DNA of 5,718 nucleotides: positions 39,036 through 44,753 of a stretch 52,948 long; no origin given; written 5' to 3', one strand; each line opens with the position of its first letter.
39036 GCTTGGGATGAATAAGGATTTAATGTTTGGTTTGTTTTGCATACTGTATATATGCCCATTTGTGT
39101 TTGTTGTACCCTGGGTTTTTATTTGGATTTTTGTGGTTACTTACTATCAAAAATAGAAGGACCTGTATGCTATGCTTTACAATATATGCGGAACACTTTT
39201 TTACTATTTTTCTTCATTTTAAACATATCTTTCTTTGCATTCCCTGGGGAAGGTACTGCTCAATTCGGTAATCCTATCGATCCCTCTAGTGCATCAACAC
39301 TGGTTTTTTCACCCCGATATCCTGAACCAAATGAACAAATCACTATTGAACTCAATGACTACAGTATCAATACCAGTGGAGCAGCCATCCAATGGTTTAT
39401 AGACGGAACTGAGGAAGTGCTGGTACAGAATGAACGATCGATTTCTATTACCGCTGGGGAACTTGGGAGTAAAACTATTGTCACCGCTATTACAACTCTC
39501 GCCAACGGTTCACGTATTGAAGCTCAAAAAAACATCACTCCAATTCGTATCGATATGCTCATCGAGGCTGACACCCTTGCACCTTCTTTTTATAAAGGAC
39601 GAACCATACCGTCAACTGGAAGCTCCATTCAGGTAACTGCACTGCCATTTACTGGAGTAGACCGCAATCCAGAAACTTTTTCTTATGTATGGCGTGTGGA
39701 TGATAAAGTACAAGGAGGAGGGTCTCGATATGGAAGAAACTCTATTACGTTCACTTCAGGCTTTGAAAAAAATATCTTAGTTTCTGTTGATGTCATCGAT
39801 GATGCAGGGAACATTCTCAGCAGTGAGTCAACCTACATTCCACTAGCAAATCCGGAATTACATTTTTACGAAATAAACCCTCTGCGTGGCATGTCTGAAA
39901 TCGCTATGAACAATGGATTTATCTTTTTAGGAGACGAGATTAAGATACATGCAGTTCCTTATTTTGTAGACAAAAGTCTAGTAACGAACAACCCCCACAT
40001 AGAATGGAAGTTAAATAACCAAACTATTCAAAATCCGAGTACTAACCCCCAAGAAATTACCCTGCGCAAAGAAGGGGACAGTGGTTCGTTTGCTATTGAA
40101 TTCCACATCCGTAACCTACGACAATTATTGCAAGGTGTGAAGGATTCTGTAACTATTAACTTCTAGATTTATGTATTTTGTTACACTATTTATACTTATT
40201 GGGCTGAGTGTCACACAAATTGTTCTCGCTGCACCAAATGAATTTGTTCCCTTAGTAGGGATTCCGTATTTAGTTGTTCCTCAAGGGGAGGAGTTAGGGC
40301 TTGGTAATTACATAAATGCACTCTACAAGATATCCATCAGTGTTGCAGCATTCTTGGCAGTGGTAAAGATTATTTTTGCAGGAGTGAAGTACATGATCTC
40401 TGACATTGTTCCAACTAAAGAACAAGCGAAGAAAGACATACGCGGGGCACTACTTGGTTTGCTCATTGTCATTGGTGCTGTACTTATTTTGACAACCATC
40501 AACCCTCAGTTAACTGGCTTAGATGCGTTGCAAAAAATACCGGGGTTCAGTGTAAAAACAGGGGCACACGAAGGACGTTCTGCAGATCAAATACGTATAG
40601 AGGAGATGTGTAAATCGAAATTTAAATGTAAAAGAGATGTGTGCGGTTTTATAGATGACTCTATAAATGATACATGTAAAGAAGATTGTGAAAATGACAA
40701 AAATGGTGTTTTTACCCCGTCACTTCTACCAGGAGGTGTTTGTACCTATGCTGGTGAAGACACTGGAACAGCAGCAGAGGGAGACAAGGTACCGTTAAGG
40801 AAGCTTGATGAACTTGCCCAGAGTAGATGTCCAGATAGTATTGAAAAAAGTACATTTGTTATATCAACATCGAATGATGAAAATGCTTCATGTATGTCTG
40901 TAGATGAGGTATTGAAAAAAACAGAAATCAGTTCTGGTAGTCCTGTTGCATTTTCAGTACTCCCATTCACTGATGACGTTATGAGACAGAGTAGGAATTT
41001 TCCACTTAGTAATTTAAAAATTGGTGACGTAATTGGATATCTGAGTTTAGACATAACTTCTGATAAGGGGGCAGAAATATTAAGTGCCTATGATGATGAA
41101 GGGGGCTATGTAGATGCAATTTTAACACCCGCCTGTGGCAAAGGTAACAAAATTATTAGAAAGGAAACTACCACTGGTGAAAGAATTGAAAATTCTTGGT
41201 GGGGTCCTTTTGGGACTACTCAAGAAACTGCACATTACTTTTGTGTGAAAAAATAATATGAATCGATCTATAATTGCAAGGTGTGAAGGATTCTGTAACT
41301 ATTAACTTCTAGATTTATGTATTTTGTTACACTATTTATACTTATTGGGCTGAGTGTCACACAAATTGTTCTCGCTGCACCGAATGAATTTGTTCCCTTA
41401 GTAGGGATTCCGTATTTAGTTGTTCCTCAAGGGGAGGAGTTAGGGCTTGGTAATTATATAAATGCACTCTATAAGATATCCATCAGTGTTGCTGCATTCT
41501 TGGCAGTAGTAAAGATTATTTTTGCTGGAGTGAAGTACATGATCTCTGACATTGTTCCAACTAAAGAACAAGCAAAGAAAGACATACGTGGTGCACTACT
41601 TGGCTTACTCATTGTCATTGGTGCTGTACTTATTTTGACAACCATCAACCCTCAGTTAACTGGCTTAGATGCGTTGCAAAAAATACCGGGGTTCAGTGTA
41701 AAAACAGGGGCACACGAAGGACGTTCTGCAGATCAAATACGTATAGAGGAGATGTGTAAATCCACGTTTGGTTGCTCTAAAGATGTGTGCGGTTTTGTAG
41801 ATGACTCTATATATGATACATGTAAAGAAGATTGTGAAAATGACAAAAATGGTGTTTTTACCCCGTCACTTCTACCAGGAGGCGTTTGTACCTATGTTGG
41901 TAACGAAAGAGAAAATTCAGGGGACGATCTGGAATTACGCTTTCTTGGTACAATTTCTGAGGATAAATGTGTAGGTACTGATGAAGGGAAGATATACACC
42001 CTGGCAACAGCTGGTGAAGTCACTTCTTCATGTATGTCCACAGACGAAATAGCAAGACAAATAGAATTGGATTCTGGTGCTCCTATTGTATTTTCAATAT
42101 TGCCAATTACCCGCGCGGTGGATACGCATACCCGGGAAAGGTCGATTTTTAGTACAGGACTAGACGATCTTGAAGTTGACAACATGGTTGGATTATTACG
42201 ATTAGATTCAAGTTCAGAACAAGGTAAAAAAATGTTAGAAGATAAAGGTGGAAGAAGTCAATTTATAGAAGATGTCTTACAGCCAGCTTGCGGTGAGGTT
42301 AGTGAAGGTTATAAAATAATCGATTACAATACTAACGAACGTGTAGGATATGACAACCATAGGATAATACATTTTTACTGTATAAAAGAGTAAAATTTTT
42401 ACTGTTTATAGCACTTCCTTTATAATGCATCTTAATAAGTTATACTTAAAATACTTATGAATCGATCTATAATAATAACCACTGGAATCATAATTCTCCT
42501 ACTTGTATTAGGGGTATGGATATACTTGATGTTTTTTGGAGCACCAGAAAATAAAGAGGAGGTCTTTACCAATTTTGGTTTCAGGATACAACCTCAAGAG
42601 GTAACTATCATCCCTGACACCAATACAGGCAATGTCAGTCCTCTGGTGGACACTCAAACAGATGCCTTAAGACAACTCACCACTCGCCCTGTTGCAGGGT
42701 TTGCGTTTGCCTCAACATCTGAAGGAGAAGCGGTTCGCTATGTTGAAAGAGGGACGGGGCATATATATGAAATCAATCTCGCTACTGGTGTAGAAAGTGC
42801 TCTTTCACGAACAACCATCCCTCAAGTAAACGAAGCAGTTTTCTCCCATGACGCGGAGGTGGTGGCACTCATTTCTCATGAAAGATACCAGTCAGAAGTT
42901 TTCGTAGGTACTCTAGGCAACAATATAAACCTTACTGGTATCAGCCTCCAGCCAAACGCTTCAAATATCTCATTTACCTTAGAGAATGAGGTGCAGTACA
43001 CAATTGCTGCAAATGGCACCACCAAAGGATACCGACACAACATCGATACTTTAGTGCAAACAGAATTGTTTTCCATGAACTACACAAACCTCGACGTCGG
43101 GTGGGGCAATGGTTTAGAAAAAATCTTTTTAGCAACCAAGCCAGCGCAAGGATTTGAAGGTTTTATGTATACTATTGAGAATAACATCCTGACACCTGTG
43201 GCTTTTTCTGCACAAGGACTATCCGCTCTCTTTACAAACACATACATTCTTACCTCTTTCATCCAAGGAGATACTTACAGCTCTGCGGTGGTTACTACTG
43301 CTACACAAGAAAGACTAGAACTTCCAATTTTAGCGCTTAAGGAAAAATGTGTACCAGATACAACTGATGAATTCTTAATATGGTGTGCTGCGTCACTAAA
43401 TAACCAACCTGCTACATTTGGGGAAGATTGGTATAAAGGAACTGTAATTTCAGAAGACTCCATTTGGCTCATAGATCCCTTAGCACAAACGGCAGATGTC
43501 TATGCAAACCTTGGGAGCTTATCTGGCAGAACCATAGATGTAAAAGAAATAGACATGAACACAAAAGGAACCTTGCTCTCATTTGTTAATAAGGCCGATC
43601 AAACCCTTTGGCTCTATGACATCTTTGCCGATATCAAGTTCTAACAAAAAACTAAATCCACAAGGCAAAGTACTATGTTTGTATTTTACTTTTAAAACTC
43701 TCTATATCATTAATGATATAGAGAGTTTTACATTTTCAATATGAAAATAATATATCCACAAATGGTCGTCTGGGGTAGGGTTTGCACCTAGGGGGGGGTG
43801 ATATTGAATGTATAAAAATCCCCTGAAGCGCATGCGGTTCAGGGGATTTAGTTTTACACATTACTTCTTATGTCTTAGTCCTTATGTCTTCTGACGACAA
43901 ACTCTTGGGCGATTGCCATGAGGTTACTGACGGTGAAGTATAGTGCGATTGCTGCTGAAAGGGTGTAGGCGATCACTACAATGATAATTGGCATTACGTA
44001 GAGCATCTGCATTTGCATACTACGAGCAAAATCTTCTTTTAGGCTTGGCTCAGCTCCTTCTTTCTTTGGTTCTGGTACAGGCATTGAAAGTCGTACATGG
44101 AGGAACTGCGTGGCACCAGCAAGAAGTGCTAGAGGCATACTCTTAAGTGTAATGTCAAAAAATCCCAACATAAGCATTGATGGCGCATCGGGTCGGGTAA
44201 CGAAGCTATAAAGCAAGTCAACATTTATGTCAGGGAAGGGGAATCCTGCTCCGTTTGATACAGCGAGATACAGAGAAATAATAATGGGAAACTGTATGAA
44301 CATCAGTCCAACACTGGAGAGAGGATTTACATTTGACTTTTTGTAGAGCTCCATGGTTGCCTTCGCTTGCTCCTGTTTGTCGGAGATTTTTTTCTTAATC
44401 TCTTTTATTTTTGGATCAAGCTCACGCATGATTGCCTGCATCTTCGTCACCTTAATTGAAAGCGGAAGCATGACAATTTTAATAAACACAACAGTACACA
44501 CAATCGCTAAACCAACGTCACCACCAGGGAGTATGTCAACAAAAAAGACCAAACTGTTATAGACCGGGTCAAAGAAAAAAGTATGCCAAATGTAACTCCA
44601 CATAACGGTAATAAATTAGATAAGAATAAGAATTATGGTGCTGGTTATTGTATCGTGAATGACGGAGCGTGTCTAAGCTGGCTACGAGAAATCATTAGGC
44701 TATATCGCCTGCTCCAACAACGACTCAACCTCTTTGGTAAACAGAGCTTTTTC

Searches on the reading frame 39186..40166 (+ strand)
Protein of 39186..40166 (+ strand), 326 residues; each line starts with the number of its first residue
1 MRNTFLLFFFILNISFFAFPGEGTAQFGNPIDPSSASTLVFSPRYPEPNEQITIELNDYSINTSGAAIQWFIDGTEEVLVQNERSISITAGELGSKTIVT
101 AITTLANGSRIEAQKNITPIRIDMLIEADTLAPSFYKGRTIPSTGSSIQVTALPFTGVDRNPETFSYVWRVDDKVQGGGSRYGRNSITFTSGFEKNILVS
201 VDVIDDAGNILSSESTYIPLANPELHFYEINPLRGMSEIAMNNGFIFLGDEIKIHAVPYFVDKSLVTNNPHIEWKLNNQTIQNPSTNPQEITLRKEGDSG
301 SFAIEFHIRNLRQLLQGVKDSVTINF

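Call 4: search_protein_families(library=pfam, proteins=[window:39186-40166:+], max_evalue=0.1)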
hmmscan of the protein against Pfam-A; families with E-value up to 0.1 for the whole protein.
window:39186-40166:+ (326 aa): 1 family
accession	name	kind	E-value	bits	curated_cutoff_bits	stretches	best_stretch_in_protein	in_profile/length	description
PF13927.12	Ig_3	-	0.049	14.6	30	0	268-302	29-59/78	Immunoglobulin domain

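Call 5: search_protein_families(library=ncbifam, proteins=[window:39186-40166:+], max_evalue=0.1)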
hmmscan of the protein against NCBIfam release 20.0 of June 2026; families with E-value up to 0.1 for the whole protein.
window:39186-40166:+ (326 aa): 0 families

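Call 31: search_solved_structures(query=A3, max_evalue=1)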
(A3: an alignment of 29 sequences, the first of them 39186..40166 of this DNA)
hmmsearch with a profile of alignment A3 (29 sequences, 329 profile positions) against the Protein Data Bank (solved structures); distinct sequences matched with E-value up to 1: 7.
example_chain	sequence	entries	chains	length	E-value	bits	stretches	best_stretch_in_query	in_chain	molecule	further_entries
3shs_A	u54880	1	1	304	0.00034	22.8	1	143-220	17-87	Hoc head outer capsid protein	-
9kgz_A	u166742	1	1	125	0.021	16.9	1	23-118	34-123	De novo designed monomeric mainly-beta protein B10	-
6a97_A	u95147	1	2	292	0.039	16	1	46-106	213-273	MHC I-like leukocyte 2 long form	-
9kgy_A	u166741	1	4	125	0.041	15.9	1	27-118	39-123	De novo designed monomeric mainly-beta protein B10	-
8yke_A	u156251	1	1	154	0.045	15.8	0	163-208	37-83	YSIRK signal domain/LPXTG anchor domain surface protein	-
5lxk_A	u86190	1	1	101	0.61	12.1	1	162-224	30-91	Decoration protein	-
2wng_A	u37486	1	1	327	0.66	12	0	45-78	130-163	TYROSINE-PROTEIN PHOSPHATASE NON-RECEPTOR TYPE SUBSTRATE 1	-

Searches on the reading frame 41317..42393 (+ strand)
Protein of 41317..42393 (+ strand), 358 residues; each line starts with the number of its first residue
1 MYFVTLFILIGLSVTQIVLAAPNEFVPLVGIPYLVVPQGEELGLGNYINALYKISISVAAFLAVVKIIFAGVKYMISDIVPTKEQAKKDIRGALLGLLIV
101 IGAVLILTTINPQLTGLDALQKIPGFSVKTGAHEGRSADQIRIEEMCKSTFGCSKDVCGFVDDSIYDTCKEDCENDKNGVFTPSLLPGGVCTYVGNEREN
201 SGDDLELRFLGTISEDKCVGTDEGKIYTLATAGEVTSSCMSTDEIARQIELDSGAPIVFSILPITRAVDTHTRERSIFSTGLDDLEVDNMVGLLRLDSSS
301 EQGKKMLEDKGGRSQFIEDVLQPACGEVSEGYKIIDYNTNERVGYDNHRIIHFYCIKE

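Call 8: search_protein_families(library=pfam, proteins=[window:41317-42393:+], max_evalue=0.1)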
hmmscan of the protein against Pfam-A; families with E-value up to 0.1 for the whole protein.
window:41317-42393:+ (358 aa): 2 families
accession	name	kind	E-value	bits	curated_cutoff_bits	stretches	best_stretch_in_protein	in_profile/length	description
PF18895.5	T4SS_pilin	-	0.0003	21.3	26.6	1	46-109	7-70/71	Type IV secretion system pilin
PF04956.18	TrbC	-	0.056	14.1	27.9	1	56-110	50-98/98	TrbC/VIRB2 pilin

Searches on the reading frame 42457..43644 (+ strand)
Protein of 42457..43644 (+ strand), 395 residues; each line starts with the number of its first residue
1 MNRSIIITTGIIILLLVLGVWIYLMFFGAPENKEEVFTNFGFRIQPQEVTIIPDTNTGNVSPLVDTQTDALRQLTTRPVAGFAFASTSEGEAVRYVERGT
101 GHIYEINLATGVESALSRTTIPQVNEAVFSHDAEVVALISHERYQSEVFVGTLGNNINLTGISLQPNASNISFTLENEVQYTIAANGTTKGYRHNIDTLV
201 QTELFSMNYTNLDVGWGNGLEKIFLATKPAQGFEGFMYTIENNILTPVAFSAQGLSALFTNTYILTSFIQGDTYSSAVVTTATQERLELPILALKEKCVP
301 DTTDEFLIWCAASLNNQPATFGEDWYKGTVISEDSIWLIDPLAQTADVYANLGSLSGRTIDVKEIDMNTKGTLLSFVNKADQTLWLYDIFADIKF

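Call 8: search_protein_families(library=pfam, proteins=[window:42457-43644:+], max_evalue=0.1)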
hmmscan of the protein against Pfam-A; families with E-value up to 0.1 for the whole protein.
window:42457-43644:+ (395 aa): 0 families

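Call 32: search_solved_structures(query=A4, max_evalue=1)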
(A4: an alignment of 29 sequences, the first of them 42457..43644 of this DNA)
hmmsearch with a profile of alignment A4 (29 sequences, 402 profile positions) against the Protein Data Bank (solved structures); distinct sequences matched with E-value up to 1: 20.
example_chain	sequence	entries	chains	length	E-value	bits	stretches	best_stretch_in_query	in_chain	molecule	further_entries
7bie_A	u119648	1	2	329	0.0037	19.4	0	128-194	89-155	nvWRAP-T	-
7big_A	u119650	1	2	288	0.013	17.6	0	128-196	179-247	v13WRAP-T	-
7bif_A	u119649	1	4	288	0.029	16.5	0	128-196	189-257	v22WRAP-T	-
6pnv_A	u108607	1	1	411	0.031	16.4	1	132-307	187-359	Tol-Pal system protein TolB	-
7bid_A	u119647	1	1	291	0.033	16.2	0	128-194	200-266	v31WRAP-T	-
4r40_A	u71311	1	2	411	0.064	15.3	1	132-306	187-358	Protein TolB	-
4pwz_A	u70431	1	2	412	0.065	15.3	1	132-306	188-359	Protein TolB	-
1crz_A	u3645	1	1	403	0.1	14.7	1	132-307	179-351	TOLB PROTEIN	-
2w8b_B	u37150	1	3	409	0.1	14.6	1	132-307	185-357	PROTEIN TOLB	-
2w8b_A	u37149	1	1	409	0.11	14.6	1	132-307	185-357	PROTEIN TOLB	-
2hqs_A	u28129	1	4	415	0.11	14.6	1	132-308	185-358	Protein tolB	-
4jml_A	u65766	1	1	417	0.13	14.4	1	132-308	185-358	Protein TolB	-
3iax_A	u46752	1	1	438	0.13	14.3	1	132-307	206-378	Protein tolB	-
1c5k_A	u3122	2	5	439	0.13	14.3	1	132-307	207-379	PROTEIN (TOLB PROTEIN) | PROTEIN TOLB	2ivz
7nst_E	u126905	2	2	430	0.14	14.2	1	132-308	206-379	Tol-Pal system protein TolB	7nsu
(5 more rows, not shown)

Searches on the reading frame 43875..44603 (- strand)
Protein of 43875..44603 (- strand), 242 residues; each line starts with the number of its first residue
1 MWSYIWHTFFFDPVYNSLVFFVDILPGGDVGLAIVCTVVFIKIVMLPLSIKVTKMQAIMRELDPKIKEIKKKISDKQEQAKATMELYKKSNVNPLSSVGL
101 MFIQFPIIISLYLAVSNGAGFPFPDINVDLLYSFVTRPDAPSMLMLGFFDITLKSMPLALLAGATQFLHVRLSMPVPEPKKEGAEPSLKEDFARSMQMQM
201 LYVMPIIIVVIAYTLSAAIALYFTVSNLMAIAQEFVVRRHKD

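Call 76: search_protein_families(library=pfam, proteins=[window:43875-44603:-], max_evalue=1e-8)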
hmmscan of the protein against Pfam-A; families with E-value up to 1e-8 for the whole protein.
window:43875-44603:- (242 aa): 1 family
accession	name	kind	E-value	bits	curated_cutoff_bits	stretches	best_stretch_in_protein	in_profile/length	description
PF02096.25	60KD_IMP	-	2.2e-41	142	35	1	31-239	2-163/163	60Kd inner membrane protein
